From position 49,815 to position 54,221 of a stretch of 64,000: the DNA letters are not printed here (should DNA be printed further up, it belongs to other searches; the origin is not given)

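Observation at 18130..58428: Hyper-expanded host-recognition apparatus: about 40 kb and at least 12 tail, fibre and RBP genes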

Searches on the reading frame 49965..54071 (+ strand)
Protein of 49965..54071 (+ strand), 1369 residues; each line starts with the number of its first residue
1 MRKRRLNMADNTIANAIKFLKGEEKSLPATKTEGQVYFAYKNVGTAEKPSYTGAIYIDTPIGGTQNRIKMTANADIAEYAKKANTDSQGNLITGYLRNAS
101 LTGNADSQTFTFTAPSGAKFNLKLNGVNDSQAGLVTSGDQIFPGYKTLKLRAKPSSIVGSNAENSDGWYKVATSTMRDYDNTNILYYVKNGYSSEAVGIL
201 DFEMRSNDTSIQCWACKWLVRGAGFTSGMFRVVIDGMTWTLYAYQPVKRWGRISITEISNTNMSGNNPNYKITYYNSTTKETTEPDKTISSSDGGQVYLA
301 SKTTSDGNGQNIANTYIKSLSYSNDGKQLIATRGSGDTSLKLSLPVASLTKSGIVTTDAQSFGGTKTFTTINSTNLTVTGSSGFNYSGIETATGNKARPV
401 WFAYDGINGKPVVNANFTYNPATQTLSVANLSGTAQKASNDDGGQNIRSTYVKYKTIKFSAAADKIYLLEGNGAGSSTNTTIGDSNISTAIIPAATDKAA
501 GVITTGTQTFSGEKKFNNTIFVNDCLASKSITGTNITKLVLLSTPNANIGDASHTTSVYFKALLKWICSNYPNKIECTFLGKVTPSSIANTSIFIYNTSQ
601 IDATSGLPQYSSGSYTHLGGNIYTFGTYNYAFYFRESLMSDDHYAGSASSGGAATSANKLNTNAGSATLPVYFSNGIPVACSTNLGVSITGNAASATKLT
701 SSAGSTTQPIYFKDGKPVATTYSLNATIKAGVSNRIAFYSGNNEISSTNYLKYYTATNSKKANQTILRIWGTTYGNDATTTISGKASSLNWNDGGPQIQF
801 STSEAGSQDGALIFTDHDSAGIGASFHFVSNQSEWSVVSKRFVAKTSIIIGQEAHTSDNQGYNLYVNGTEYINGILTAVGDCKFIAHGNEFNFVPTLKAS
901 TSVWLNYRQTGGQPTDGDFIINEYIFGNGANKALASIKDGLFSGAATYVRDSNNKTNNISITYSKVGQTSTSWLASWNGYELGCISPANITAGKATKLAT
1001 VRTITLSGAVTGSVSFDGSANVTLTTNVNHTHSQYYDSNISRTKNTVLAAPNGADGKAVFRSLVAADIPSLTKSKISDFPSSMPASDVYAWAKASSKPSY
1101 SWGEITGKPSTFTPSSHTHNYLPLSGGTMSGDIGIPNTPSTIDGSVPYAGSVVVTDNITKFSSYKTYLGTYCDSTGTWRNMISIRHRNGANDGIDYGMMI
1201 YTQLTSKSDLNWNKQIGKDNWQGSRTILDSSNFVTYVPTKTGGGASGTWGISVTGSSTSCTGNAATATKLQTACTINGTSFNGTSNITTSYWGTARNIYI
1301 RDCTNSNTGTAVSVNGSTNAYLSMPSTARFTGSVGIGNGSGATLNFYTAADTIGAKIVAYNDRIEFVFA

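Call 4: search_protein_families(library=phrogs, proteins=[window:49965-54071:+], max_evalue=0.01)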
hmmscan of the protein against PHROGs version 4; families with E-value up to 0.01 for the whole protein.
window:49965-54071:+ (1369 aa): 2 families
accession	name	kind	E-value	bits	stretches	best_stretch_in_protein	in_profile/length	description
phrog_23820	-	tail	1.7e-05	25.9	1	991-1030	50-89/221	tail fiber protein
phrog_1833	-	tail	0.00017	22.3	1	1249-1330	201-285/322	tail fiber protein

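Call 6: search_protein_families(library=pfam, proteins=[window:49965-54071:+], max_evalue=0.01)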
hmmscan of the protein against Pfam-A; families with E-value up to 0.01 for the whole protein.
window:49965-54071:+ (1369 aa): 0 families

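Call 97: search_solved_structures(query=window:49965-54071:+, max_evalue=1)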
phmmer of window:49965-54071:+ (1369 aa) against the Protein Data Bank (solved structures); distinct sequences matched with E-value up to 1: 2.
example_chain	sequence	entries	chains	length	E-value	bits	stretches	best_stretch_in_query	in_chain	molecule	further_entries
6e3c_C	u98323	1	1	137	9.2e-08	33.5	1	990-1027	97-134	Dec protein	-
9d93_La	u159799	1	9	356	0.0052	17.7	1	1089-1126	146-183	Tail collar fibers, gp4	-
